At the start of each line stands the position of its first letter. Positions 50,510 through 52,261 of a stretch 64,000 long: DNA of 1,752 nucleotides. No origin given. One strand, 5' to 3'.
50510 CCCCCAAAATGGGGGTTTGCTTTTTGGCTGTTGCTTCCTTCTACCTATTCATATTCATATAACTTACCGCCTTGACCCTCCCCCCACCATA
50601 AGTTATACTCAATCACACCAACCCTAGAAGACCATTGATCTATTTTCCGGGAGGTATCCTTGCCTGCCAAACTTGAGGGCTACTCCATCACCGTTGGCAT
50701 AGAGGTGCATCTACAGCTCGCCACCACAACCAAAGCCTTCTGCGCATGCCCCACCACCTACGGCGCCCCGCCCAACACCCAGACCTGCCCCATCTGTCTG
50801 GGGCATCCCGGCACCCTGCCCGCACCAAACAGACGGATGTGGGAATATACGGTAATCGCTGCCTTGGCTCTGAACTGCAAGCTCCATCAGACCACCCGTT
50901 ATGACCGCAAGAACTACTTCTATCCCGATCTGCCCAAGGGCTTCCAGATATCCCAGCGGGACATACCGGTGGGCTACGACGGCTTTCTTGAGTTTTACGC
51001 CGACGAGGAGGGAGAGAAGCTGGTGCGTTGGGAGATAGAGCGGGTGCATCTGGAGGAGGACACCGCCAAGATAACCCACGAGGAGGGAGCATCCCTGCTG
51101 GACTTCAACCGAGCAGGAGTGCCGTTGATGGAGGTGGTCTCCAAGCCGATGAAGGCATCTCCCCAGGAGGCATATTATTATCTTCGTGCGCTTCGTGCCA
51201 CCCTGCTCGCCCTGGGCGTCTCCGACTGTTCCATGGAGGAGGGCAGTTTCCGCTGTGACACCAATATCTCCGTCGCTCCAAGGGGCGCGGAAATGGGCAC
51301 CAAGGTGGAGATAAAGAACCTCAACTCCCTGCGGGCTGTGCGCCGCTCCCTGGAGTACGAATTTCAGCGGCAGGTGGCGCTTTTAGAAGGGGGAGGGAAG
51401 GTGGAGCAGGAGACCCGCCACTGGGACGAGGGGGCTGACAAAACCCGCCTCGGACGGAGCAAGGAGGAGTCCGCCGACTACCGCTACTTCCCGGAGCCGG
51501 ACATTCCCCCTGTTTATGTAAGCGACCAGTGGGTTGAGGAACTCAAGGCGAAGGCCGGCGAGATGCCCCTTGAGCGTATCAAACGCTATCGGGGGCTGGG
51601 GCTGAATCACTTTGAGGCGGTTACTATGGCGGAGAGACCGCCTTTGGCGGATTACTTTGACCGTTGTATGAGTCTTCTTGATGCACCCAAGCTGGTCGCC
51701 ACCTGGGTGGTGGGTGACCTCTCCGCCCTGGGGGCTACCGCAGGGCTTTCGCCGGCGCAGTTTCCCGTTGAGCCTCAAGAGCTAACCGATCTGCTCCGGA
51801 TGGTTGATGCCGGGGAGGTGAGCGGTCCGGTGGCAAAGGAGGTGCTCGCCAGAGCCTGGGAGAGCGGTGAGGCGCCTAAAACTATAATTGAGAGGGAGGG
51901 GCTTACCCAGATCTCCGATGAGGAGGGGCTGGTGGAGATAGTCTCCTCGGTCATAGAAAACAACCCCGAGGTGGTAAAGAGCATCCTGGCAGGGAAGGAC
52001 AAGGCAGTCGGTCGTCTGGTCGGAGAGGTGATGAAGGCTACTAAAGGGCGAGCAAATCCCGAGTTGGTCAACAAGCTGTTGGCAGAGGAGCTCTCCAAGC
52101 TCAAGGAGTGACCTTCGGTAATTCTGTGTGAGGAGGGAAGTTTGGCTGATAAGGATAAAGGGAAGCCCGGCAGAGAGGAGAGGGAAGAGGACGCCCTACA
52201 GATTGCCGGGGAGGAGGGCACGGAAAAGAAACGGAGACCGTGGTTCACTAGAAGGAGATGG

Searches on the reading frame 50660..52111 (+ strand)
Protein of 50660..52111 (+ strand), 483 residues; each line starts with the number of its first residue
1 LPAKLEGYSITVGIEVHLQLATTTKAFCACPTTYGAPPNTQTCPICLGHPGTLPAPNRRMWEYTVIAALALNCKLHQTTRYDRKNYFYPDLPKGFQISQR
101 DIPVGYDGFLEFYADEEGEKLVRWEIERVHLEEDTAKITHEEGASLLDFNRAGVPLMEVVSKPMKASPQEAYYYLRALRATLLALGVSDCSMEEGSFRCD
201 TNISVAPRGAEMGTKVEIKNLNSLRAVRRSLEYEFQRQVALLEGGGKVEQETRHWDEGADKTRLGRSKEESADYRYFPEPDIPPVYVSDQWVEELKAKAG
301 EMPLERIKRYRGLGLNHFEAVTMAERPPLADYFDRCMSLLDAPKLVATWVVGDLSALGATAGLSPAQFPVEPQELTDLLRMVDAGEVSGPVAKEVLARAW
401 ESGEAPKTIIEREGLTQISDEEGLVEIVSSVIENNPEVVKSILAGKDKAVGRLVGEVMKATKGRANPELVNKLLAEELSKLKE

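Call 101: search_protein_families(library=pfam, proteins=[window:50660-52111:+], max_evalue=0.000001)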
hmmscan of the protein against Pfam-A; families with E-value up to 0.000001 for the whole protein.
window:50660-52111:+ (483 aa): 2 families
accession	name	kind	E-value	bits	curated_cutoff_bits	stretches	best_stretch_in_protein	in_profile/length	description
PF02934.20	GatB_N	-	8.1e-109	363.5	23.4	1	11-293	2-277/277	GatB/GatE catalytic domain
PF02637.23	GatB_Yqey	-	3.4e-43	147.5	27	1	331-478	1-148/148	GatB domain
